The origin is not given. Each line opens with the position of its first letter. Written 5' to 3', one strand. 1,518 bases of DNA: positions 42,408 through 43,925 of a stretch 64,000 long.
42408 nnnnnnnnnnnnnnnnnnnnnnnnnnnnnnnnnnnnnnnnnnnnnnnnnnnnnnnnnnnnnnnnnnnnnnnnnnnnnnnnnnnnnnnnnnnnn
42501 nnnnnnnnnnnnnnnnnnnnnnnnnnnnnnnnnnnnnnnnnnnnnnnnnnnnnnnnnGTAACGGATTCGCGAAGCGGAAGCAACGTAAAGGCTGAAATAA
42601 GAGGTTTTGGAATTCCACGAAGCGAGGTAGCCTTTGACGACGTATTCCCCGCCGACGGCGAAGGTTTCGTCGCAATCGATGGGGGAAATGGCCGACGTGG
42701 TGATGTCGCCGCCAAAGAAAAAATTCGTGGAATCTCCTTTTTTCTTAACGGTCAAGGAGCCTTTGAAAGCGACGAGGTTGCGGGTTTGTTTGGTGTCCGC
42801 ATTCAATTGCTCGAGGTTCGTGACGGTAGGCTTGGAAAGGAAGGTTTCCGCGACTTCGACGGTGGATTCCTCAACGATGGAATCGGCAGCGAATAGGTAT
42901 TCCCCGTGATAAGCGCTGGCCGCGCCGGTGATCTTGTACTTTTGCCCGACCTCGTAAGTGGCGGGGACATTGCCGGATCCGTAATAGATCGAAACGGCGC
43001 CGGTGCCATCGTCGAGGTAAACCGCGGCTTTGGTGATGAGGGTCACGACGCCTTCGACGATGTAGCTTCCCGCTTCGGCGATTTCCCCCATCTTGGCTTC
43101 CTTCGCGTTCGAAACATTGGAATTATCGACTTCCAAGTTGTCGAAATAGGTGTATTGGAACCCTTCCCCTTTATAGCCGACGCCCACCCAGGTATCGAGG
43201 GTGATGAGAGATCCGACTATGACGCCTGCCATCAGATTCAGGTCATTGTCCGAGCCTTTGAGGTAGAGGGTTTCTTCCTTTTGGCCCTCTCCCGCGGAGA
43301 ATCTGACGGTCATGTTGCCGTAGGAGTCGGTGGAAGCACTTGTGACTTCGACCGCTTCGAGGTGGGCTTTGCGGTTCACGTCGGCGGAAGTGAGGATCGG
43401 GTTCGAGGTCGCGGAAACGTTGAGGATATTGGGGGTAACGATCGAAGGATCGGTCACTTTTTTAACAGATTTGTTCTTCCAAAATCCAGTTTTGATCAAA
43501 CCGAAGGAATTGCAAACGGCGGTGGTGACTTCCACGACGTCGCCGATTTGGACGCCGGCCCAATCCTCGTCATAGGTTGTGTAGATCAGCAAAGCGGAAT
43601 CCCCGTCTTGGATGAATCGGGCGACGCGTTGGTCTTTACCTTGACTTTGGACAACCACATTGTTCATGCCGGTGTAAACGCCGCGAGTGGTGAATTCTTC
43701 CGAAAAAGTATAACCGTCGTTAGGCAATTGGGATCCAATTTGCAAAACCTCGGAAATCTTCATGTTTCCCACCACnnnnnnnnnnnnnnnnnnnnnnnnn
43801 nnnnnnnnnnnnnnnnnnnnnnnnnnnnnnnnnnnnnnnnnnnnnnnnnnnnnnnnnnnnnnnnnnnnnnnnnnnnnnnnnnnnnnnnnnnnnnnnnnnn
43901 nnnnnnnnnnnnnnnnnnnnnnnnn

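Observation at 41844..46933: Tandem paralogous ~800-aa Big_2 surface lipoproteins inserted between groESL and the ADH gene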

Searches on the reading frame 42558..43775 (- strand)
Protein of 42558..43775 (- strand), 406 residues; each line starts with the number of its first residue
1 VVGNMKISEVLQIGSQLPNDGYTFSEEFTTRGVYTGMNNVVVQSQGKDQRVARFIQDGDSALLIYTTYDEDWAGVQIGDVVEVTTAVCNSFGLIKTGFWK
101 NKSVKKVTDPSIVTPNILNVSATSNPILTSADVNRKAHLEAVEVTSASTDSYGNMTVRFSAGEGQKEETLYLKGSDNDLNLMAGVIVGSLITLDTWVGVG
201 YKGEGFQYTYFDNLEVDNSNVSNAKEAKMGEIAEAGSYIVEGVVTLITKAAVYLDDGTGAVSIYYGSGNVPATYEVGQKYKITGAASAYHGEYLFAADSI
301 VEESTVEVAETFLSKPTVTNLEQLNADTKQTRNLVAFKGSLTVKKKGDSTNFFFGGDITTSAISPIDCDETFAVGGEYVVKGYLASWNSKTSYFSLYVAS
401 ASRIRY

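Call 16: search_protein_families(library=pfam, proteins=[window:42558-43775:-], max_evalue=10)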
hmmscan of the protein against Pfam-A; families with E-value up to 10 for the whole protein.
window:42558-43775:- (406 aa): 2 families
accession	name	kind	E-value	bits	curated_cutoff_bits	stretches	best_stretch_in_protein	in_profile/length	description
PF14289.11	DUF4369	-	0.038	15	25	1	234-286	34-86/91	Domain of unknown function (DUF4369)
PF18942.5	DUF5689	-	1.1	9.5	28.6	1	251-284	44-77/217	Family of unknown function (DUF5689)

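Call 17: search_solved_structures(query=window:42558-43775:-, max_evalue=10)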
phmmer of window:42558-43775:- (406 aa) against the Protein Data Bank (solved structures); distinct sequences matched with E-value up to 10: 2.
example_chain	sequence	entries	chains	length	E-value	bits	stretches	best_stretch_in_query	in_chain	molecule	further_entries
8env_H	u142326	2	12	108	0.16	14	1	290-328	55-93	Sheath initiator gp34 | Baseplate component gp34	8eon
9b45_G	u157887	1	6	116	0.18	13.9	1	290-328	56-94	gp35 Sheath initiator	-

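Call 20: search_protein_representatives(protein=window:42558-43775:-)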
Query: 406 residues. Proteins with E-value up to 0.001 (for the whole library): 67; up to 1e-10: 22; up to 1e-30: 1. The best 67 are listed.
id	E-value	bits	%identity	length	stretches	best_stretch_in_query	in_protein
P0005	7.6e-155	531.9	63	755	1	5-406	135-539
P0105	5.7e-20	88.0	32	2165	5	225-395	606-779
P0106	3.1e-19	85.6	32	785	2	242-397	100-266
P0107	6.4e-17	77.9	26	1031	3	23-234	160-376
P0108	2.1e-16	76.3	35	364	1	23-218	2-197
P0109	2.6e-16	75.9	33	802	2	28-221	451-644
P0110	3.0e-15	72.4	30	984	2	225-401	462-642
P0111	1.2e-13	67.2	32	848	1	26-221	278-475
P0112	2.1e-13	66.4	30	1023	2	226-401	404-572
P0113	2.1e-13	66.4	38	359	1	25-217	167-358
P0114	3.2e-13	65.8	29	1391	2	228-400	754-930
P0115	5.7e-13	64.9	33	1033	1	235-399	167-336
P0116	7.0e-13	64.7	37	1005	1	229-399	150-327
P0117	7.9e-13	64.5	31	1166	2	208-399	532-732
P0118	8.7e-13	64.3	29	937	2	26-215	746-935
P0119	9.3e-13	64.3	28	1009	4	25-218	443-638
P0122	8.1e-12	61.2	33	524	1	30-216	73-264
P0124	1.6e-11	60.2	35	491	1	225-402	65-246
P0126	1.6e-10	56.9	29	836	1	26-215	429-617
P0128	6.1e-09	51.7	32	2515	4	237-294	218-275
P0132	2.7e-08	49.6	34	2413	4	226-329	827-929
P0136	6.0e-08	48.4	31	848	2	230-402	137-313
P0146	3.5e-06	42.6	31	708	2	25-196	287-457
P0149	7.7e-06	41.5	29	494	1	27-219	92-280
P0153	2.7e-05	39.7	29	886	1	28-218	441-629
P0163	2.7e-04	36.4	33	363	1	102-220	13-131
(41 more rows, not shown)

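Call 22: search_protein_families(library=pfam, proteins=[P0106, P0107, P0109, P0110, P0111, P0112, P0115, P0116, P0118, P0119], max_evalue=0.001)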
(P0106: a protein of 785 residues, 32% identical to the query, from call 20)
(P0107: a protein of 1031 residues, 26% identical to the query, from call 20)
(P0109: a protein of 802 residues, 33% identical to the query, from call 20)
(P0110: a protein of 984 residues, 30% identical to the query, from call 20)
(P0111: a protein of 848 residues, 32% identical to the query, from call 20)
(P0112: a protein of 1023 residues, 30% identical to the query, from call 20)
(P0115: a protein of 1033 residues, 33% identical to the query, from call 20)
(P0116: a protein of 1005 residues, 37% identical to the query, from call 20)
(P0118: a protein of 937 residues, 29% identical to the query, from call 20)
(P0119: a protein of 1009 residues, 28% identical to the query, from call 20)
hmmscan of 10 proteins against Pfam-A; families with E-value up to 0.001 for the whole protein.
P0106 (785 aa): 2 families
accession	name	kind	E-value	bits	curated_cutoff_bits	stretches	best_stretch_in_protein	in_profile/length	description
PF02368.24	Big_2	-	2.3e-23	82.4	22.8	3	301-346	25-70/79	Bacterial Ig-like domain (group 2)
PF01336.31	tRNA_anti-codon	-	1.4e-05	25.4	27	0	110-158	20-69/75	OB-fold nucleic acid binding domain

P0107 (1031 aa): 2 families
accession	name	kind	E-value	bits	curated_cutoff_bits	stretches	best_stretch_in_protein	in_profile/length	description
PF02368.24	Big_2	-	4.4e-10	39.8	22.8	2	789-865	2-79/79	Bacterial Ig-like domain (group 2)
PF01336.31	tRNA_anti-codon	-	3.1e-05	24.3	27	0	421-445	36-60/75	OB-fold nucleic acid binding domain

P0109 (802 aa): 1 family
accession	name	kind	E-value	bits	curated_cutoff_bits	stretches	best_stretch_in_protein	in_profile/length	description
PF20578.4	aBig_2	-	7.7e-19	67.7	27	1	351-430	13-87/89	Atrophied bacterial Ig domain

P0110 (984 aa): 3 families
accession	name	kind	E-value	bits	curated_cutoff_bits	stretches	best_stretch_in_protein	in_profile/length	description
PF02368.24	Big_2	-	2e-46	156.3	22.8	4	650-721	3-74/79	Bacterial Ig-like domain (group 2)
PF22359.2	Big-like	-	1.2e-17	64.3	27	2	771-823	3-48/48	Bacterial Ig-like domain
PF01336.31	tRNA_anti-codon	-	0.00078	19.8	27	0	477-529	3-63/75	OB-fold nucleic acid binding domain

P0111 (848 aa): 2 families
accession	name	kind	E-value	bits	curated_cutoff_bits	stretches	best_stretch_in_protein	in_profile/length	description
PF20578.4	aBig_2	-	8.4e-13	48.4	27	1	180-260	12-87/89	Atrophied bacterial Ig domain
PF01336.31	tRNA_anti-codon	-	1.1e-05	25.7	27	0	321-361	37-74/75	OB-fold nucleic acid binding domain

P0112 (1023 aa): 1 family
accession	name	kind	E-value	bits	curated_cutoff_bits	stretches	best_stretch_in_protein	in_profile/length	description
PF02368.24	Big_2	-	1.6e-09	38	22.8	1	334-392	11-72/79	Bacterial Ig-like domain (group 2)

P0115 (1033 aa): 1 family
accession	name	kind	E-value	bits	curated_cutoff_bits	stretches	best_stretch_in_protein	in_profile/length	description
PF02368.24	Big_2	-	3.8e-21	75.3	22.8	3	594-660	3-70/79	Bacterial Ig-like domain (group 2)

P0116 (1005 aa): 5 families
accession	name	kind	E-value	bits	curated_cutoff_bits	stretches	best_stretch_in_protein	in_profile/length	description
PF02368.24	Big_2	-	4.2e-24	84.7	22.8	3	582-649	3-72/79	Bacterial Ig-like domain (group 2)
PF01336.31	tRNA_anti-codon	-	4.8e-05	23.6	27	0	160-220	2-66/75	OB-fold nucleic acid binding domain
PF22359.2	Big-like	-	0.00013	22.6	27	1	613-662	2-48/48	Bacterial Ig-like domain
PF21461.3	HL_N-beta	-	0.00025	21.2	27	0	374-402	19-47/57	Hyaluronate lyase, N-terminal beta-sheet domain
PF23486.1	Ig_TMEM132_5th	-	0.00038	21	28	0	617-665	89-137/137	TMEM132 fifth domain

P0118 (937 aa): 3 families
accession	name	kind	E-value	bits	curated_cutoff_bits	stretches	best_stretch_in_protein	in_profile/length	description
PF02368.24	Big_2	-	1.5e-12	47.7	22.8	1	150-195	34-79/79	Bacterial Ig-like domain (group 2)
PF22359.2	Big-like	-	4.4e-06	27.3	27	1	153-196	4-47/48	Bacterial Ig-like domain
PF01336.31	tRNA_anti-codon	-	1.7e-05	25.1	27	0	540-596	8-68/75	OB-fold nucleic acid binding domain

P0119 (1009 aa): 3 families
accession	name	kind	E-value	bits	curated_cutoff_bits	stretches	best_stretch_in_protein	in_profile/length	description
PF20578.4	aBig_2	-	1.2e-13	51.1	27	1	340-425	1-88/89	Atrophied bacterial Ig domain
PF18998.6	Flg_new_2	-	2.6e-05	24.5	23.6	1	777-837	2-59/73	Divergent InlB B-repeat domain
PF01336.31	tRNA_anti-codon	-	0.00048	20.5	27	0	482-528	31-74/75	OB-fold nucleic acid binding domain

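Call 23: search_protein_families(library=pfam, proteins=[P0105, P0114, P0117, P0128, P0132], max_evalue=0.001)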
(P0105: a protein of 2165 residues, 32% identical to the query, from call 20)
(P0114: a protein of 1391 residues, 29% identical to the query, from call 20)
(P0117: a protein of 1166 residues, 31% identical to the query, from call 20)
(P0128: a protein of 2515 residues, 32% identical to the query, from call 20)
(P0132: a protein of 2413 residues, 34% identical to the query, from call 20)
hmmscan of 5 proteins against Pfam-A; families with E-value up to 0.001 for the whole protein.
P0105 (2165 aa): 4 families
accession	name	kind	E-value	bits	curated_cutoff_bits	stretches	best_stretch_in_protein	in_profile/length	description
PF18942.5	DUF5689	-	4.3e-19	69.7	28.6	1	1926-2032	22-145/217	Family of unknown function (DUF5689)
PF01336.31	tRNA_anti-codon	-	3.2e-17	62.7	27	0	618-675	1-67/75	OB-fold nucleic acid binding domain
PF13567.11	DUF4131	-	0.00022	21.4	31.6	0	9-99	37-129/165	Domain of unknown function (DUF4131)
PF02811.25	PHP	-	0.00027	21.8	26.4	0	1181-1314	2-94/164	PHP domain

P0114 (1391 aa): 2 families
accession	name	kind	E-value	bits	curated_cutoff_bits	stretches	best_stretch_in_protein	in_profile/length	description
PF09479.16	Flg_new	-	1.5e-11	44.7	27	1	149-215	1-65/65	Listeria-Bacteroides repeat domain (List_Bact_rpt)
PF13004.13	BACON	-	2.1e-11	44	25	2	691-746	4-61/61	Putative binding domain, N-terminal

P0117 (1166 aa): 1 family
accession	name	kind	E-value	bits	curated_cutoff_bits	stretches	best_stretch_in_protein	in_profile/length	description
PF13004.13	BACON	-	6.3e-19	68.1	25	3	494-549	4-61/61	Putative binding domain, N-terminal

P0128 (2515 aa): 6 families
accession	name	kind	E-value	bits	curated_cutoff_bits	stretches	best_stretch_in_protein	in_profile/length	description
PF09479.16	Flg_new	-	5.4e-28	97.4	27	4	2120-2168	1-46/65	Listeria-Bacteroides repeat domain (List_Bact_rpt)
PF18942.5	DUF5689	-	7.2e-18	65.7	28.6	3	612-767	43-216/217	Family of unknown function (DUF5689)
PF18998.6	Flg_new_2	-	8e-17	61.4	23.6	0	2120-2181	1-58/73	Divergent InlB B-repeat domain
PF01336.31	tRNA_anti-codon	-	2.2e-09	37.5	27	0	1969-2002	41-75/75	OB-fold nucleic acid binding domain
PF21817.3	CapR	-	1.5e-08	35.1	24.2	0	2151-2192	11-52/67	CapR homology domain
PF23284.2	KOW2_Spt5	-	0.00014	22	28.9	0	600-624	13-37/50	Transcription elongation factor SPT5, second KOW domain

P0132 (2413 aa): 3 families
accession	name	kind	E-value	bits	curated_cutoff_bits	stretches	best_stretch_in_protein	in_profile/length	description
PF18942.5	DUF5689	-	1.8e-18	67.6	28.6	1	2159-2272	16-145/217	Family of unknown function (DUF5689)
PF01336.31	tRNA_anti-codon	-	2e-10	40.9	27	0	451-490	19-61/75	OB-fold nucleic acid binding domain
PF00404.24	Dockerin_1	-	1.8e-08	34.9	22.9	1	2355-2409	3-56/57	Dockerin type I domain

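Call 24: find_homologous_proteins(query=window:42558-43775:-, max_evalue=0.001)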
Query window:42558-43775:- (406 aa): 2 proteins with E <= 0.001 among 5385 candidates.
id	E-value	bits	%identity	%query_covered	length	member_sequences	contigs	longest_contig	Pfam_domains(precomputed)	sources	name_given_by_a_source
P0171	5.3e-81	291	72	49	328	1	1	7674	PF26182.1,PF02368.25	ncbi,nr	ncbi:MAG: Ig-like domain-containing protein, partial [Candidatus Enteromonas sp.]|nr:Ig-like domain-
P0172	9.6e-80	286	63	58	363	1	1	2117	PF26182.1,PF02368.25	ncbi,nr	ncbi:MAG: Ig-like domain-containing protein, partial [Candidatus Enteromonas sp.]|nr:Ig-like domain-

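Call 68: search_protein_families(library=pfam, proteins=[P0136, P0163, P0122, P0124, P0153, P0126, P0146, P0149], max_evalue=0.01)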
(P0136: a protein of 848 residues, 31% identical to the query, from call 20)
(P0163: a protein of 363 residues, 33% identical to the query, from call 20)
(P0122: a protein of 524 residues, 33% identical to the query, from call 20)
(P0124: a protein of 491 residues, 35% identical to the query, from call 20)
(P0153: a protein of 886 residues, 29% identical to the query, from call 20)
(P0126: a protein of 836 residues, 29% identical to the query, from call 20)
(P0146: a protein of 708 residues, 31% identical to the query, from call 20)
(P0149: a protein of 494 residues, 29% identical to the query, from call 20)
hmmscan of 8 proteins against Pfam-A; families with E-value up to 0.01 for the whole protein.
P0136 (848 aa): 3 families
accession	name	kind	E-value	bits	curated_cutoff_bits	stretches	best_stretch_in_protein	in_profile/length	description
PF02368.24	Big_2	-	1e-15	57.9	22.8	2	320-390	3-70/79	Bacterial Ig-like domain (group 2)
PF19935.4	DUF6398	-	0.002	18.9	27.2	0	702-769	17-85/106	Domain of unknown function (DUF6398)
PF22359.2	Big-like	-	0.002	18.8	27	1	103-128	21-46/48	Bacterial Ig-like domain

P0163 (363 aa): 2 families
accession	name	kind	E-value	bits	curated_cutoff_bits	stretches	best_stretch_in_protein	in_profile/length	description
PF02368.24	Big_2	-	4.9e-12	46.1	22.8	1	135-204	3-72/79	Bacterial Ig-like domain (group 2)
PF22359.2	Big-like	-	7.8e-06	26.5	27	1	171-212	7-47/48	Bacterial Ig-like domain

P0122 (524 aa): 2 families
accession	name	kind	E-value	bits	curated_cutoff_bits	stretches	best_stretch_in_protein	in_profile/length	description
PF02368.24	Big_2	-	7.1e-13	48.8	22.8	1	272-346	2-76/79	Bacterial Ig-like domain (group 2)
PF22359.2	Big-like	-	2.8e-05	24.7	27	1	304-350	2-47/48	Bacterial Ig-like domain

P0124 (491 aa): 1 family
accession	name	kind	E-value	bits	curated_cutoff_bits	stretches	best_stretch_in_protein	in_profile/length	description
PF02368.24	Big_2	-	1.2e-10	41.6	22.8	1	251-319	1-70/79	Bacterial Ig-like domain (group 2)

P0153 (886 aa): 3 families
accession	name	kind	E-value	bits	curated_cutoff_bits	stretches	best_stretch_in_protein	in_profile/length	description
PF02368.24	Big_2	-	2.9e-11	43.6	22.8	1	638-700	4-67/79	Bacterial Ig-like domain (group 2)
PF22359.2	Big-like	-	0.0002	22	27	1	669-715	3-48/48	Bacterial Ig-like domain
PF18998.6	Flg_new_2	-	0.00029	21.2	23.6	1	38-106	1-67/73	Divergent InlB B-repeat domain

P0126 (836 aa): 3 families
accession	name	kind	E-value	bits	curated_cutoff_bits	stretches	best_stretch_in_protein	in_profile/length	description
PF02368.24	Big_2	-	7.7e-08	32.6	22.8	1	625-699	4-78/79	Bacterial Ig-like domain (group 2)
PF18998.6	Flg_new_2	-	1.4e-07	31.8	23.6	1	328-409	1-72/73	Divergent InlB B-repeat domain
PF22359.2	Big-like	-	0.0073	17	27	1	656-700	3-46/48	Bacterial Ig-like domain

P0146 (708 aa): 1 family
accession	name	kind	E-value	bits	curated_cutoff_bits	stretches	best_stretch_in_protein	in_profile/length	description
PF02368.24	Big_2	-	5.2e-11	42.8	22.8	1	199-262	7-70/79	Bacterial Ig-like domain (group 2)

P0149 (494 aa): 3 families
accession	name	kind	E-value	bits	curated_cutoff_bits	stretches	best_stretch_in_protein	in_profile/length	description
PF02368.24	Big_2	-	1.1e-08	35.3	22.8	1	288-346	9-70/79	Bacterial Ig-like domain (group 2)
PF21461.3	HL_N-beta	-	4.8e-05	23.5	27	1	311-342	12-43/57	Hyaluronate lyase, N-terminal beta-sheet domain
PF22359.2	Big-like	-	0.0052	17.4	27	1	312-342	2-33/48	Bacterial Ig-like domain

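Call 72: find_encoding_contigs(protein=P0136, flank=8000, max_places=3)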
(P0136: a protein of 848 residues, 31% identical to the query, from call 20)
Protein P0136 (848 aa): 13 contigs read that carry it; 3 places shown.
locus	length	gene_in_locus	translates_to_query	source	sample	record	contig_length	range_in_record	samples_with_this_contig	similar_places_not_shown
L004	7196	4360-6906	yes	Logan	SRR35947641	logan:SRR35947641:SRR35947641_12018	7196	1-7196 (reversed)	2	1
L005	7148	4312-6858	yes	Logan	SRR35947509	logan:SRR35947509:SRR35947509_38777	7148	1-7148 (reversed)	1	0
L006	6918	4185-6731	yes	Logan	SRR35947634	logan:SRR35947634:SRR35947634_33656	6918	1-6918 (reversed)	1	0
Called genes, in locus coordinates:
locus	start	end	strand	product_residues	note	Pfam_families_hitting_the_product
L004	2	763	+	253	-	?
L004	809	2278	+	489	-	-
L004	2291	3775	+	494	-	PF00565:SNase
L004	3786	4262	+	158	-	-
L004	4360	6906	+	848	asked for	PF02368:Big_2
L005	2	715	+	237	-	?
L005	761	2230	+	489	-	-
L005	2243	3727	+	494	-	PF00565:SNase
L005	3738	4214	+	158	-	-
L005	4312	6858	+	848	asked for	PF02368:Big_2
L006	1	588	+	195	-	?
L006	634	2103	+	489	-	-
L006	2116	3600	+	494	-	PF00565:SNase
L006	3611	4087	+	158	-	-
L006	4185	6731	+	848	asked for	PF02368:Big_2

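Call 73: find_encoding_contigs(protein=P0122, flank=8000, max_places=3)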
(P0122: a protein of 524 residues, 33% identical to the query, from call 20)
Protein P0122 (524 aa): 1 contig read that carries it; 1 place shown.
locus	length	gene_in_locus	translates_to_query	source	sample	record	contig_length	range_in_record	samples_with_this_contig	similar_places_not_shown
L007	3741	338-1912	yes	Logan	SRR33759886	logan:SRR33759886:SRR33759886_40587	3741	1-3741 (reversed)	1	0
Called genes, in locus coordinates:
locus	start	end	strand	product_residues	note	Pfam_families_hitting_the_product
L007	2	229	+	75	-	?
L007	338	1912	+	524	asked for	PF02368:Big_2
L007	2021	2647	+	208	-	PF00485:PRK, PF13238:AAA_18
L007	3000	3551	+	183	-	PF05198:IF3_N, PF00707:IF3_C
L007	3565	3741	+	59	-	PF01632:Ribosomal_L35p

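Call 74: find_encoding_contigs(protein=P0111, flank=8000, max_places=3)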
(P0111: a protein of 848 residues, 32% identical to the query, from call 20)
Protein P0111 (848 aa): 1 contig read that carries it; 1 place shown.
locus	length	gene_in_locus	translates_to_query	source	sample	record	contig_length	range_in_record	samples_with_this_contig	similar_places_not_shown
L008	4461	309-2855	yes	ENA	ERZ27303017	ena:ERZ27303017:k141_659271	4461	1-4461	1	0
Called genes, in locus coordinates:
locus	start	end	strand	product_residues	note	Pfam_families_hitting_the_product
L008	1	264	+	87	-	?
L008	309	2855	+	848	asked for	PF01336:tRNA_anti-codon (faint), PF20578:aBig_2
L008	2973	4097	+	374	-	PF00932:LTD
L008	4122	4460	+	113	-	?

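Call 75: find_encoding_contigs(protein=P0124, flank=8000, max_places=3)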
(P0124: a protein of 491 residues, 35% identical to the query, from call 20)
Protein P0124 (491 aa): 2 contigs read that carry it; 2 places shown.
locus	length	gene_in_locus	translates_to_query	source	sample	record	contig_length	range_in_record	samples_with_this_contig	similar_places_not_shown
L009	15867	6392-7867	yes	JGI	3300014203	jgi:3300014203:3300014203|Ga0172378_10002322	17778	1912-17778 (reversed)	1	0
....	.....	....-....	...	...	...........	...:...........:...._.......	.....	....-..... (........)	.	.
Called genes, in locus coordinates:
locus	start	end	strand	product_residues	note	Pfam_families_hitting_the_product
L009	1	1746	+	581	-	?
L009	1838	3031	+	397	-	PF00009:GTP_EFTU, PF03144:GTP_EFTU_D2, PF03143:GTP_EFTU_D3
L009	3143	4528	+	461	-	PF06271:RDD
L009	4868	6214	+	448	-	-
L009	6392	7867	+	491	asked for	PF02368:Big_2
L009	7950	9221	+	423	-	-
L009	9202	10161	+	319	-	PF06271:RDD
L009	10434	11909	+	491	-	PF00005:ABC_tran, PF13304:AAA_21 (faint), PF00005:ABC_tran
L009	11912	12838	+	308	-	PF00528:BPD_transp_1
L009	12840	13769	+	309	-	PF00528:BPD_transp_1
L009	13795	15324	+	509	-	PF27319:MG185_MG260 (faint)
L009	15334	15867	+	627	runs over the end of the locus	PF00565:SNase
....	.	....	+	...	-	?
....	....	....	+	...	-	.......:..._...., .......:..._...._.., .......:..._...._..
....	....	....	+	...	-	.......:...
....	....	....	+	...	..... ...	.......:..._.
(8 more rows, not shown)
